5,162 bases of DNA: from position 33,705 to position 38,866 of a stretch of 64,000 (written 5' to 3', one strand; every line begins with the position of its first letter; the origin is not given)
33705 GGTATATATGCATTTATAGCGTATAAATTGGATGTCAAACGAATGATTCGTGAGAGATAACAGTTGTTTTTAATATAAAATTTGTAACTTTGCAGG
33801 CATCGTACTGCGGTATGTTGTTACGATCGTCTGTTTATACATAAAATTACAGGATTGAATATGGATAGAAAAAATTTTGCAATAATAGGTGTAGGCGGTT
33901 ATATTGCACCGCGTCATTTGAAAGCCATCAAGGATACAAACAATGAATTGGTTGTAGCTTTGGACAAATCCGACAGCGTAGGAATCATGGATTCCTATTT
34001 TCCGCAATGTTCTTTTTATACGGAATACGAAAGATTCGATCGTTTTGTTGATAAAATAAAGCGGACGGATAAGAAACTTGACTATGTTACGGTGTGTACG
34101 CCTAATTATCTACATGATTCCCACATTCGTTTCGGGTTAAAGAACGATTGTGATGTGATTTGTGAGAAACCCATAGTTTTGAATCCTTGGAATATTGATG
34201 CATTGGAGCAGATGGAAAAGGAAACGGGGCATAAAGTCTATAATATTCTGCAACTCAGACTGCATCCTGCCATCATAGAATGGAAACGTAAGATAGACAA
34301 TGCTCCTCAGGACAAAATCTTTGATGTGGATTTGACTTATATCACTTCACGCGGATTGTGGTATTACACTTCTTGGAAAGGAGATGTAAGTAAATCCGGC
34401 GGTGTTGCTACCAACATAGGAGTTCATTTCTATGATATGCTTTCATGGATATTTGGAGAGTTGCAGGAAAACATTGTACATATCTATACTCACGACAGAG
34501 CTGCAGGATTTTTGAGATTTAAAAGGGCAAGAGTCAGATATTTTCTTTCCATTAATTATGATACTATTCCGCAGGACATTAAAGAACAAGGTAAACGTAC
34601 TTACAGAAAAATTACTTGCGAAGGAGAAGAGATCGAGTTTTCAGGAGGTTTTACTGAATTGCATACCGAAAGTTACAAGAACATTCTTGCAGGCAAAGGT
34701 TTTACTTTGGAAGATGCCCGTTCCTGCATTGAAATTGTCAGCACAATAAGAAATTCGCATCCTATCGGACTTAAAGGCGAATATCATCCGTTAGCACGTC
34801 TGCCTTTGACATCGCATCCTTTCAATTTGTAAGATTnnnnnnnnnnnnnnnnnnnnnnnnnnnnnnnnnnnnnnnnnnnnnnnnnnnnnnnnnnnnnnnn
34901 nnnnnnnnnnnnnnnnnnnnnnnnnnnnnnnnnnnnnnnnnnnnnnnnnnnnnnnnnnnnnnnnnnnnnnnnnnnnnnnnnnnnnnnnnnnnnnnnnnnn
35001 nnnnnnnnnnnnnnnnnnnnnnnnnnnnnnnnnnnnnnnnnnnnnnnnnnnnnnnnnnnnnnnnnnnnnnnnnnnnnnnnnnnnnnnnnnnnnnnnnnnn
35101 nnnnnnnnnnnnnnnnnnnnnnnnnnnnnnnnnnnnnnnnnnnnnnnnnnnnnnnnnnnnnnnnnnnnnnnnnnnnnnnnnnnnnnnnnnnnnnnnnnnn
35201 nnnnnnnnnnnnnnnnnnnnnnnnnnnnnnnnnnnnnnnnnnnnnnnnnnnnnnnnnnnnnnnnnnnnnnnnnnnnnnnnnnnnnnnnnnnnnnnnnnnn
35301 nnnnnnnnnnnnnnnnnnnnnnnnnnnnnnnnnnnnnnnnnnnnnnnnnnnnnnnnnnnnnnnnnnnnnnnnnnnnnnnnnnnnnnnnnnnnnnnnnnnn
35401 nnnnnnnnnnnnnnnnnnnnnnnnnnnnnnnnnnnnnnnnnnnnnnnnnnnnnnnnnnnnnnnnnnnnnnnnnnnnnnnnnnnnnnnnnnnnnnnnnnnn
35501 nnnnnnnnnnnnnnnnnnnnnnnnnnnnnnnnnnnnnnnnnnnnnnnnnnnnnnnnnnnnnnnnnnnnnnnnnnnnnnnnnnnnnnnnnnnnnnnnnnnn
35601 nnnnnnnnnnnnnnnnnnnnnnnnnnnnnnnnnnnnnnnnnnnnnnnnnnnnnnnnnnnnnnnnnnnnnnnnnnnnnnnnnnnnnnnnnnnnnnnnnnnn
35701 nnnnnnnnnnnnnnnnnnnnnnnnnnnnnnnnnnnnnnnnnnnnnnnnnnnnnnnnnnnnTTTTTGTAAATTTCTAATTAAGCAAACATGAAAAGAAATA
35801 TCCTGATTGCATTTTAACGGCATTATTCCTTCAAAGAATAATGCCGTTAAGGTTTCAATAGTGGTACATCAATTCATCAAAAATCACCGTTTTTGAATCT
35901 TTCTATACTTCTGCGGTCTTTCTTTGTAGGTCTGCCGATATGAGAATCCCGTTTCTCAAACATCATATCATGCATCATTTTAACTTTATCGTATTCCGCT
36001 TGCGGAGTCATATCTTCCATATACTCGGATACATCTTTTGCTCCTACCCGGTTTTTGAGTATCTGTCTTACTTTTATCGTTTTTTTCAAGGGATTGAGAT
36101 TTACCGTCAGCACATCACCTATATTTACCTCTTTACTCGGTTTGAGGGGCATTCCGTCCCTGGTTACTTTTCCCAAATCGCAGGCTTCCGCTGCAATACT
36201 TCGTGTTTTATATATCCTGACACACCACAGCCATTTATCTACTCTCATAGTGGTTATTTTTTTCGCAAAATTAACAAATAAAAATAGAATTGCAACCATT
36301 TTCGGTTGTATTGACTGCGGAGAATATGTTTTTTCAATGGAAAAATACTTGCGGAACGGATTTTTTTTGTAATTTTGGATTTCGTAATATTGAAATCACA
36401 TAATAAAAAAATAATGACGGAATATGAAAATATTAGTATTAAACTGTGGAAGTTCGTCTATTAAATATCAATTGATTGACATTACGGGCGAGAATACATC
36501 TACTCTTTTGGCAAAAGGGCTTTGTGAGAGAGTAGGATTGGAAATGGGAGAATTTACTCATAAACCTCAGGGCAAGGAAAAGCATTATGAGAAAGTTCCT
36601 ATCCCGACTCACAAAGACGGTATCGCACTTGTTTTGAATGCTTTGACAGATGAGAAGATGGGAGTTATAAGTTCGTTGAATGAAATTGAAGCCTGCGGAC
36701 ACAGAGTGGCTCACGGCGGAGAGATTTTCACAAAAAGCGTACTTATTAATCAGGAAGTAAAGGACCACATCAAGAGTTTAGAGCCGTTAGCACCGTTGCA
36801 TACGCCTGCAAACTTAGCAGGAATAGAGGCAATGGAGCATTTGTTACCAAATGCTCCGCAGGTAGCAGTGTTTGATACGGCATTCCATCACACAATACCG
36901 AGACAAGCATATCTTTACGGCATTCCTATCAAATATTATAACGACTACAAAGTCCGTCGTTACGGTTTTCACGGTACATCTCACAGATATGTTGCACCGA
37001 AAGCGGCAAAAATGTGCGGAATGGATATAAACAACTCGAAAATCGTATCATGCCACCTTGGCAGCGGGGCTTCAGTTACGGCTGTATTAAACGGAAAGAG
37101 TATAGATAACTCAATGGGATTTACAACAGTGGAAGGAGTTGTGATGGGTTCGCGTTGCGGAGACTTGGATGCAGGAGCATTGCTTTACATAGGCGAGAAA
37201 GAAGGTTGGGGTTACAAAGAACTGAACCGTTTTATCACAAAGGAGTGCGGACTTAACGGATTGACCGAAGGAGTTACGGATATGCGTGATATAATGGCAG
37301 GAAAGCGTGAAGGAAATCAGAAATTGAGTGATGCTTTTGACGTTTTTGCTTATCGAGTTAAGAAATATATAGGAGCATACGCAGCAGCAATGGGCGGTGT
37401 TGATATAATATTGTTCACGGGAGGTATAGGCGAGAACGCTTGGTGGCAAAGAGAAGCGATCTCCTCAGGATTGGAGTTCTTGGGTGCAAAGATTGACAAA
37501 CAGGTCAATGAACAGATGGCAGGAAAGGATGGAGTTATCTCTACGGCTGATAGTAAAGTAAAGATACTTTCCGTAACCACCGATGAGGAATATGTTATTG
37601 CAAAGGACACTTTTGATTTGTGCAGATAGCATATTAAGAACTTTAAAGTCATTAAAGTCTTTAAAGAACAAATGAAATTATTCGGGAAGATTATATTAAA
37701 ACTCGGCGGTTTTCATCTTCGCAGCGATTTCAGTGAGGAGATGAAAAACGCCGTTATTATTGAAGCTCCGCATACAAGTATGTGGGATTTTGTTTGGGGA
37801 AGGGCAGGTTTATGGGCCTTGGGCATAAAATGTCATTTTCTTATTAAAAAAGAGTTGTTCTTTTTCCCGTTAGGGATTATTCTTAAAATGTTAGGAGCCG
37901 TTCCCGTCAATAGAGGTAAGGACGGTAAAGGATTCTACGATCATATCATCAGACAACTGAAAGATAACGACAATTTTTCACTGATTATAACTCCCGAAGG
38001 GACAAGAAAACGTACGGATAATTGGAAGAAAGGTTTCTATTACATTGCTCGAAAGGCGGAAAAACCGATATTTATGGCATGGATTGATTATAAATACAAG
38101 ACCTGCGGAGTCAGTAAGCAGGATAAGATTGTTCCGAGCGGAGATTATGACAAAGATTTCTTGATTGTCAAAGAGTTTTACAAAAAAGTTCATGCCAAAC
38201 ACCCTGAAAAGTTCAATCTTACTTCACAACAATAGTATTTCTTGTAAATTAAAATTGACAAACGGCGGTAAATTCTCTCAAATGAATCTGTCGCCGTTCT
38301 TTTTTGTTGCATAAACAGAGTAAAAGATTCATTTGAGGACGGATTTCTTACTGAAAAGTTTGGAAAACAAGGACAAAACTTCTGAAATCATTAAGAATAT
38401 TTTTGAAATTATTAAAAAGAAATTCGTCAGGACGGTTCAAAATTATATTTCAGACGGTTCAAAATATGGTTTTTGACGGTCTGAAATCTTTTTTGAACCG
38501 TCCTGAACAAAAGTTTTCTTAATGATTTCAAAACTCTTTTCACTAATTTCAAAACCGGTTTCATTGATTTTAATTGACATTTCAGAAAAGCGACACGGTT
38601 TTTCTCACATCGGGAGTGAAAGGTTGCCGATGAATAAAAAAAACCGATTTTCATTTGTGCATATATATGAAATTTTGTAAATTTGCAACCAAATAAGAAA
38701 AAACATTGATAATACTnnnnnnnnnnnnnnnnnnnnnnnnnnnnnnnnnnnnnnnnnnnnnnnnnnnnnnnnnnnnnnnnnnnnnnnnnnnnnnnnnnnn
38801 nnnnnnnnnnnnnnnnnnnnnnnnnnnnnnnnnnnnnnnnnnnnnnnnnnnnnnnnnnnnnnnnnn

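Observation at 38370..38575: Dispersed composite palindromic element with four GAC(C/G)GT boxes phased at exactly 22 bp (copy A, upstream of purL)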

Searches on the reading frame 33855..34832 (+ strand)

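Call 67: search_protein_families(library=pfam, proteins=[window:33855-34832:+])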
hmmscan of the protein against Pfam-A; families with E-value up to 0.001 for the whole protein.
window:33855-34832:+ (325 aa): 3 families
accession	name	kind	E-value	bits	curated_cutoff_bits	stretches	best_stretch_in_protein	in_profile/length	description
PF01408.29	GFO_IDH_MocA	-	3e-19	70.3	24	1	7-128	2-116/120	Oxidoreductase family, NAD-binding Rossmann fold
PF02894.22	GFO_IDH_MocA_C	-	1.1e-12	48.7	22.9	1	156-228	15-97/218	Oxidoreductase family, C-terminal alpha/beta domain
PF22725.1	GFO_IDH_MocA_C3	-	7.5e-06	26.4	27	1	157-215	18-77/124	GFO/IDH/MocA C-terminal domain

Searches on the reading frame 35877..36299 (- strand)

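Call 67: search_protein_families(library=pfam, proteins=[window:35877-36299:-])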
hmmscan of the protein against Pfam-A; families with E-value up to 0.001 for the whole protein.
window:35877-36299:- (140 aa): 1 family
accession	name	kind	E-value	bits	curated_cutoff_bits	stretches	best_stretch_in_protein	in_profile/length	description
PF01479.30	S4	-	3.8e-07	30.2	22.8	1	18-64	1-48/48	S4 domain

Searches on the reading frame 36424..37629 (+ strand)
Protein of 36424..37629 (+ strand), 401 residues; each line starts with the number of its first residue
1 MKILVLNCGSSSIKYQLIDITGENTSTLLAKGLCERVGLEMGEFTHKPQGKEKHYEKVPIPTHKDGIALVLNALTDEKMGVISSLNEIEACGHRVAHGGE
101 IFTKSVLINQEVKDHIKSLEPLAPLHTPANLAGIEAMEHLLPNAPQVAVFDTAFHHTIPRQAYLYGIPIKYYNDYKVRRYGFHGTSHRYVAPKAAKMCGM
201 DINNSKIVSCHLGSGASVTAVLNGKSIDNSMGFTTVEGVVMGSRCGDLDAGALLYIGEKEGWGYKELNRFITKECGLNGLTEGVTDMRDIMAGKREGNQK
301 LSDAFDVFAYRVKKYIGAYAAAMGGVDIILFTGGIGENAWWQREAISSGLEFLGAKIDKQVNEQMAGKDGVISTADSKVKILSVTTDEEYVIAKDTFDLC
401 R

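Call 67: search_protein_families(library=pfam, proteins=[window:36424-37629:+])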
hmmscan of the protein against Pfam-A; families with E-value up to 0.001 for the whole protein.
window:36424-37629:+ (401 aa): 1 family
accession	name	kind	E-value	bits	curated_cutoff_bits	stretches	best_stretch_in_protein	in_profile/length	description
PF00871.23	Acetate_kinase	-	1.1e-141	472.5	22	1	2-394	1-392/392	Acetokinase family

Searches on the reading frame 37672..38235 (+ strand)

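Call 67: search_protein_families(library=pfam, proteins=[window:37672-38235:+])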
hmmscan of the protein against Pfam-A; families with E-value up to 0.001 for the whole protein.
window:37672-38235:+ (187 aa): 1 family
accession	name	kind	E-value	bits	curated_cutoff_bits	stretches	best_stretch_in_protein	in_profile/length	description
PF01553.26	Acyltransferase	-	3.4e-13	50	23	1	25-134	13-127/132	Acyltransferase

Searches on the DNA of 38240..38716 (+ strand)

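Call 32: search_rna_families(source=window, start=38240, end=38716, threshold=evalue, max_evalue=10)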
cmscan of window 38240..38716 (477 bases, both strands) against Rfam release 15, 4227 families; matches with E-value up to 10: 31.
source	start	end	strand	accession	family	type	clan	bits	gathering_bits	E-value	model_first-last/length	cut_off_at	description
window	38406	38528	+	RF04148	MIR844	Gene; miRNA;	-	29.6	70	0.00025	1-114/114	no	MIR844 microRNA precursor family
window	38400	38536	+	RF04129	MIR4240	Gene; miRNA;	-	26.7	200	0.00056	1-206/206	no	MIR4240 microRNA precursor family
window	38622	38691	+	RF01598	snoR23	Gene; snRNA; snoRNA; CD-box;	-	25.9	70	0.85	1-84/84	no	small nucleolar RNA snoR23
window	38401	38533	+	RF04128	MIR8562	Gene; miRNA;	-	25.5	211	0.012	37-206/242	no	MIR8562 microRNA precursor family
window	38391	38538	-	RF04127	MIR8007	Gene; miRNA;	-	25.1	195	0.011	1-226/226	no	MIR8007 microRNA precursor family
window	38401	38533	-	RF04128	MIR8562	Gene; miRNA;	-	24.7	211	0.018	1-242/242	no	MIR8562 microRNA precursor family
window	38457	38534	+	RF00527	snoMe28S-G3255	Gene; snRNA; snoRNA; CD-box;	CL00066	22.4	44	2.5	1-84/84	no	Small nucleolar RNA Me28S-Gm3255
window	38403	38530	+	RF03839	MIR2599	Gene; miRNA;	-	22.2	120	0.08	1-132/132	no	MIR2599 microRNA precursor family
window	38393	38512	+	RF01635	ceN45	Gene; snRNA; snoRNA; HACA-box;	-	21.9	60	0.073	1-128/128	no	Caenorhabditis snoRNA ceN45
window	38376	38533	+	RF03926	MIR1435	Gene; miRNA;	-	21.7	94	0.86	1-186/186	no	MIR1435 microRNA precursor family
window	38276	38336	-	RF03456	mir-724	Gene; miRNA;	-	20.9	83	0.12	1-60/60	no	mir-724 microRNA precursor family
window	38539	38695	-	RF03926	MIR1435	Gene; miRNA;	-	20.5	94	1.5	1-186/186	no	MIR1435 microRNA precursor family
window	38427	38506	+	RF04209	MIR7533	Gene; miRNA;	-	20.1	230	0.089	1-249/249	no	MIR7533 microRNA precursor family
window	38417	38516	-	RF03926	MIR1435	Gene; miRNA;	-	19.8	94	2.2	1-186/186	no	MIR1435 microRNA precursor family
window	38378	38522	-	RF01579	RUF2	Gene; sRNA;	-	18.5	90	3.8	1-154/154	no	Plasmodium RNA of unknown function RUF2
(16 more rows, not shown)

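Call 33: search_dna_similar(query=window:38340-38600:+, collection=plasmids, mode=distant, max_evalue=0.01)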
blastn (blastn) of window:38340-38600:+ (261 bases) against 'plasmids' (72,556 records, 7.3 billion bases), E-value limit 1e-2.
No match.

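Call 34: search_dna_similar(query=window:38340-38600:+, collection=phages, mode=distant, max_evalue=0.01)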
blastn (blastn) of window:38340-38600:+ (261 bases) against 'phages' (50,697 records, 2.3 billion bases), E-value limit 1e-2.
No match.
